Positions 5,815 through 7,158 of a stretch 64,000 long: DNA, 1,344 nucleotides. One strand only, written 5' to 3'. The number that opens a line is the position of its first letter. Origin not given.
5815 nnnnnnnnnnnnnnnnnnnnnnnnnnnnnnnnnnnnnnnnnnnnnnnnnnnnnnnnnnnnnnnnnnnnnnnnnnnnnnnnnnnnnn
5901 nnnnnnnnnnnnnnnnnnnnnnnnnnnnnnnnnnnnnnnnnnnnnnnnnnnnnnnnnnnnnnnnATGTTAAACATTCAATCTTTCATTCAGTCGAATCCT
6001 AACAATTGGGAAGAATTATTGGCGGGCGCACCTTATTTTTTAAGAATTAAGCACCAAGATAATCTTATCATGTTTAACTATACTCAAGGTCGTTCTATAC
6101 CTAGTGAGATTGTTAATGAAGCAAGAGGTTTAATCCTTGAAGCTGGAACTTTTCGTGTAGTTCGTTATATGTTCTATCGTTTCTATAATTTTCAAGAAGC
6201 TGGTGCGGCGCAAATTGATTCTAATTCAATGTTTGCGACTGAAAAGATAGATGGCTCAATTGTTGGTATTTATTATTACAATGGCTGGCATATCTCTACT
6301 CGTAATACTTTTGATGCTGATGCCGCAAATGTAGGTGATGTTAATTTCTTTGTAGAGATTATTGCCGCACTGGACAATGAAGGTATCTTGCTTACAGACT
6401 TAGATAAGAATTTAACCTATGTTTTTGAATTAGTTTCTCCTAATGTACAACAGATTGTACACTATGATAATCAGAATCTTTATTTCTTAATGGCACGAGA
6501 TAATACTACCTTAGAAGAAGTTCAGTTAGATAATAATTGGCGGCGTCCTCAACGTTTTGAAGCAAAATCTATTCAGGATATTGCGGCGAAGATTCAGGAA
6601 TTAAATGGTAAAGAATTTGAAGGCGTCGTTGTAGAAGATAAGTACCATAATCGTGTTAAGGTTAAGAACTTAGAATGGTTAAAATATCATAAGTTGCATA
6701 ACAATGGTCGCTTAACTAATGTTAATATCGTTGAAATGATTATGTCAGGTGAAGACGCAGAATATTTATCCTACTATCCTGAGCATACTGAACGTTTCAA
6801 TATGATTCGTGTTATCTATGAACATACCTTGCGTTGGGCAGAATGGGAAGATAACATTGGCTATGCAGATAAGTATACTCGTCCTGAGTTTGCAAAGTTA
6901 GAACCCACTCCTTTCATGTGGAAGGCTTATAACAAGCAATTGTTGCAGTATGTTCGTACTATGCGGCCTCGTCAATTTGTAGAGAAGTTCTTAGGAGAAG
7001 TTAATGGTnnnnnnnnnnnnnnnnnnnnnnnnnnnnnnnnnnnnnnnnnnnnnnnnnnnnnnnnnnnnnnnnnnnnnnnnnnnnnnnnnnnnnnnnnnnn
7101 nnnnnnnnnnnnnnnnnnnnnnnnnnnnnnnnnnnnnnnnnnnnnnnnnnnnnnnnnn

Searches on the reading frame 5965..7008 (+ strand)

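Call 20: search_protein_families(library=pfam, proteins=[window:5965-7008:+])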
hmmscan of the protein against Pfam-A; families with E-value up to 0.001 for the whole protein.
seq(348 aa): 2 families
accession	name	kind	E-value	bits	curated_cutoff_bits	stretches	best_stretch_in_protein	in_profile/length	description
PF09511.15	RNA_lig_T4_1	-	1.2e-13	51.8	28.3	1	52-234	1-223/227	RNA ligase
PF09414.15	RNA_ligase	-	0.00061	20.4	27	0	90-241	4-170/171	RNA ligase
